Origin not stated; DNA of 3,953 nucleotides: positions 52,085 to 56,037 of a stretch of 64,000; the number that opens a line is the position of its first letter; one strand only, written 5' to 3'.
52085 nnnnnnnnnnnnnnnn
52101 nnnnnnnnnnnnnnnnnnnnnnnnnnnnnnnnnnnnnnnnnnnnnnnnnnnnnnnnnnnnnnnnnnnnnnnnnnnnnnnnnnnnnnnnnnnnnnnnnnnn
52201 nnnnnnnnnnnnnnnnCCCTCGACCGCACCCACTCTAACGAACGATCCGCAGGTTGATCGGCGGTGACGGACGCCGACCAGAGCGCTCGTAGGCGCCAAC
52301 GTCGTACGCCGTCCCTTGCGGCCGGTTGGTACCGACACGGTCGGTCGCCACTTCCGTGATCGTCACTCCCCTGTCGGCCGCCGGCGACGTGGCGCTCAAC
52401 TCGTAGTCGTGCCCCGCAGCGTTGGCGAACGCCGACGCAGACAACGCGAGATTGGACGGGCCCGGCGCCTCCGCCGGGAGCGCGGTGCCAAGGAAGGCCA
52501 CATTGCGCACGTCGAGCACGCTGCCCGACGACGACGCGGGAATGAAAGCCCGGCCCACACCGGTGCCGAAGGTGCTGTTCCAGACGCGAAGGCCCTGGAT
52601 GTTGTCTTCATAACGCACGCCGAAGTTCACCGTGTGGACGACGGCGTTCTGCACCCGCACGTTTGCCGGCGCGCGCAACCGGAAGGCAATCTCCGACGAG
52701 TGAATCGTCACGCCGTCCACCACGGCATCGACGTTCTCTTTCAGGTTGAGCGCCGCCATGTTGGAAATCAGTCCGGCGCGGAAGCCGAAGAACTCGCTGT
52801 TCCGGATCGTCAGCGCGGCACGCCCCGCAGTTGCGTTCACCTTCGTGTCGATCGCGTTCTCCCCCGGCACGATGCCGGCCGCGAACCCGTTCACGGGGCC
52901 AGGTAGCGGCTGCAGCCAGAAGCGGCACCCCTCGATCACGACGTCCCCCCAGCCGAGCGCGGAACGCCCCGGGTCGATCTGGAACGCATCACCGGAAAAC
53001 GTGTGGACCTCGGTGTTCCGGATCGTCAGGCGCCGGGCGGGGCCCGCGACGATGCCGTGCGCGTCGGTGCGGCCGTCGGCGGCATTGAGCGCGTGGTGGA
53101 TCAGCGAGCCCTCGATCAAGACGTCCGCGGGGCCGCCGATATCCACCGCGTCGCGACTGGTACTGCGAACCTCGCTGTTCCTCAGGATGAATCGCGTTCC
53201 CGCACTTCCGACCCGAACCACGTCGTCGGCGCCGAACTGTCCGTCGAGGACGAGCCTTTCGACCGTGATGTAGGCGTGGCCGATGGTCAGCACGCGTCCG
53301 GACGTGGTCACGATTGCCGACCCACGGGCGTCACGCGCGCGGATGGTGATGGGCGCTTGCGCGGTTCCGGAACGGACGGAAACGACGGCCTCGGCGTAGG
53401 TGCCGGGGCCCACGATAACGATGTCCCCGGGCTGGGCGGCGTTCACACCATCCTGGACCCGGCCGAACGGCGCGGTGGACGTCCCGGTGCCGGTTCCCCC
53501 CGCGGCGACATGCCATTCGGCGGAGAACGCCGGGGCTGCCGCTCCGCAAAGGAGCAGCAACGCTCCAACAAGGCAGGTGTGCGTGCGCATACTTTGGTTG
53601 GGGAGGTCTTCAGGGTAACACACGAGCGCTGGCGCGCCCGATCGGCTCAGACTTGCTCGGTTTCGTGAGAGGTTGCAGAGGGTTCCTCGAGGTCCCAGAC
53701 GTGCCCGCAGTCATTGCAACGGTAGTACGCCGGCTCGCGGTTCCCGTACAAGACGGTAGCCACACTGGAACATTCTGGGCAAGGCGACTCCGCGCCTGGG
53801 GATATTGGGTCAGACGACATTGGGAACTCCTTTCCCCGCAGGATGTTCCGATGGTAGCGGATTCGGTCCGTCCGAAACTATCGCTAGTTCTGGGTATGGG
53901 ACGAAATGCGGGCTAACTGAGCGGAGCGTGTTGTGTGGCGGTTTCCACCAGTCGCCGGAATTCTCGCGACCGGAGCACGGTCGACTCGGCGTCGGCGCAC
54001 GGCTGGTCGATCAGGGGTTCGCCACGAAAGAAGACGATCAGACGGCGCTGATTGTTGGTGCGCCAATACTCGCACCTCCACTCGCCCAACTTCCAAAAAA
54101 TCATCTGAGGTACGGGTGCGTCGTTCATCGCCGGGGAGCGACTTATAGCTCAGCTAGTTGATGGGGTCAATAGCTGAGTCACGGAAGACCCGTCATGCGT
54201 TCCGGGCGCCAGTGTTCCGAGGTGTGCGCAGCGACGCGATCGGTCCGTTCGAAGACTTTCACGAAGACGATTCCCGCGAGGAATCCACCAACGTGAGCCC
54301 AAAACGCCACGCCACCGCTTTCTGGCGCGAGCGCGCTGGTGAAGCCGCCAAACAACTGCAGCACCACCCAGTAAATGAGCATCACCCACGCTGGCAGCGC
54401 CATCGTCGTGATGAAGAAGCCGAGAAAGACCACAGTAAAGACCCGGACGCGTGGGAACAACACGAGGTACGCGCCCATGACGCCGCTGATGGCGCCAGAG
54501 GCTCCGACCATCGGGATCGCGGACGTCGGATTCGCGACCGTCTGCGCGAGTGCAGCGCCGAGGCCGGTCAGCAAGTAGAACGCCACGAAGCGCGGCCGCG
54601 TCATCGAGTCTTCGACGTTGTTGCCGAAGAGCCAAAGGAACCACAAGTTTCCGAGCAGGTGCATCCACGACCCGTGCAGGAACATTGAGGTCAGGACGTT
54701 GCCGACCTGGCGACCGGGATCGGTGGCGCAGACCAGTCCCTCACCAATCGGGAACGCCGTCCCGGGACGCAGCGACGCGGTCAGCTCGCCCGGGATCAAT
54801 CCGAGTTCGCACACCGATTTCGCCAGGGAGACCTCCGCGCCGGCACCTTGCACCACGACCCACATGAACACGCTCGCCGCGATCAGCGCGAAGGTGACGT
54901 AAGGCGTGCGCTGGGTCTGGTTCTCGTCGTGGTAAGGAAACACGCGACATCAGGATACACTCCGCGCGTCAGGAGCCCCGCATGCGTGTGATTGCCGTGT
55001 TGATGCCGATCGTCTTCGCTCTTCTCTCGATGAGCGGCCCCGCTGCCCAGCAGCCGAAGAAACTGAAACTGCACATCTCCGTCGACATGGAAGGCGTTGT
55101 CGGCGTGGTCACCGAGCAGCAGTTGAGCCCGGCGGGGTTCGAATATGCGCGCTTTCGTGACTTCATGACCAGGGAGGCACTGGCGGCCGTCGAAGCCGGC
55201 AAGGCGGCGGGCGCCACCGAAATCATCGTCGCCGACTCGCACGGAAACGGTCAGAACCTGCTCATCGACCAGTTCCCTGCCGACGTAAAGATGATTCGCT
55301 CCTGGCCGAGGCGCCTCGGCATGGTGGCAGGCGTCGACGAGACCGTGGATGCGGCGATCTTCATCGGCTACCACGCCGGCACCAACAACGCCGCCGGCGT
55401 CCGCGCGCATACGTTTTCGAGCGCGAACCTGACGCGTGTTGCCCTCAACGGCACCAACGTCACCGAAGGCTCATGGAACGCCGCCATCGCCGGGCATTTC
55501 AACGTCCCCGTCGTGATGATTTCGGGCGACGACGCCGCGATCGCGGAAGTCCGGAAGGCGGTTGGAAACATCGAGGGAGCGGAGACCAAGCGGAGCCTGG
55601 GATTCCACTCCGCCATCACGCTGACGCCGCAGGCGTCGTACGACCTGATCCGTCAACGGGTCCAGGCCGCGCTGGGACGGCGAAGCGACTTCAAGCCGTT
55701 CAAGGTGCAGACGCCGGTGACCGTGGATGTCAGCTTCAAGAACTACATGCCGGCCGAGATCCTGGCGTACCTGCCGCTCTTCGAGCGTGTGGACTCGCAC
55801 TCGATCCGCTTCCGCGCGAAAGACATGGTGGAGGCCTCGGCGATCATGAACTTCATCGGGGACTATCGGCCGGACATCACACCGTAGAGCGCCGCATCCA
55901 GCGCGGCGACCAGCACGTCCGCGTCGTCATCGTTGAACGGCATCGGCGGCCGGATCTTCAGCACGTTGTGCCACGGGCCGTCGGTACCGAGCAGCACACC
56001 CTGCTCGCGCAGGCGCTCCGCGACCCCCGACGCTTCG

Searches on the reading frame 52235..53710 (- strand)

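Call 91: search_protein_families(library=pfam, proteins=[window:52235-53710:-], max_evalue=0.001)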
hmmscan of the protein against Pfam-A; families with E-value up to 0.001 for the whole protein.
window:52235-53710:- (491 aa): 1 family
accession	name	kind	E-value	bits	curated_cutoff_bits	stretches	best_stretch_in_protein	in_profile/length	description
PF13229.12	Beta_helix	-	7.3e-08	32.6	25.9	0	171-264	32-110/158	Right handed beta helix region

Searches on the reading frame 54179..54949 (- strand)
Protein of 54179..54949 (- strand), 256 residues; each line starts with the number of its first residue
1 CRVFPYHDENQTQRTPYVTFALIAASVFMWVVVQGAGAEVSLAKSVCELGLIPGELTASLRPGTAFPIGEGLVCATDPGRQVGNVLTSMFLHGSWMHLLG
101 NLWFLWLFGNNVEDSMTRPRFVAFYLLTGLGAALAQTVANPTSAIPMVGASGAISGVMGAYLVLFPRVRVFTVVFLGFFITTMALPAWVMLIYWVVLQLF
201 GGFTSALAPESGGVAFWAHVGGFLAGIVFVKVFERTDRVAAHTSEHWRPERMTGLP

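Call 91: search_protein_families(library=pfam, proteins=[window:54179-54949:-], max_evalue=0.001)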
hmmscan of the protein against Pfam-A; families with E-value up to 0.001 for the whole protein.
window:54179-54949:- (256 aa): 1 family
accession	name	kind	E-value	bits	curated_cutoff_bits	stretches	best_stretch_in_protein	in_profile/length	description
PF01694.28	Rhomboid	-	2.2e-34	119.1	22.6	1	81-231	3-138/143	Rhomboid domain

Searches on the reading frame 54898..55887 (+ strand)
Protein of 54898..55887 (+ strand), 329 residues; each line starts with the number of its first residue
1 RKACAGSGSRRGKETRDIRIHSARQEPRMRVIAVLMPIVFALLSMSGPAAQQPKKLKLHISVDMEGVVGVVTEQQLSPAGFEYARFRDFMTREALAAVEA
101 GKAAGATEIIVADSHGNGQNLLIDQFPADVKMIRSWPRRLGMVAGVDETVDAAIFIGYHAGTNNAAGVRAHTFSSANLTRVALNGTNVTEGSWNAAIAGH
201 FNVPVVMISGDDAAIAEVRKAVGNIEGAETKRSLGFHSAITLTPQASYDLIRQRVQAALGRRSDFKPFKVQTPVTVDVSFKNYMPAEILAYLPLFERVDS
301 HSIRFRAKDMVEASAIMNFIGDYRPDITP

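Call 91: search_protein_families(library=pfam, proteins=[window:54898-55887:+], max_evalue=0.001)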
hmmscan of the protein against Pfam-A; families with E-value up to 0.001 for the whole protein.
window:54898-55887:+ (329 aa): 1 family
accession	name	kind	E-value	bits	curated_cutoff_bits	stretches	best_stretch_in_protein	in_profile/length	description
PF04951.18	Peptidase_M55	-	8e-88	294.7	25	1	56-318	1-263/264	D-aminopeptidase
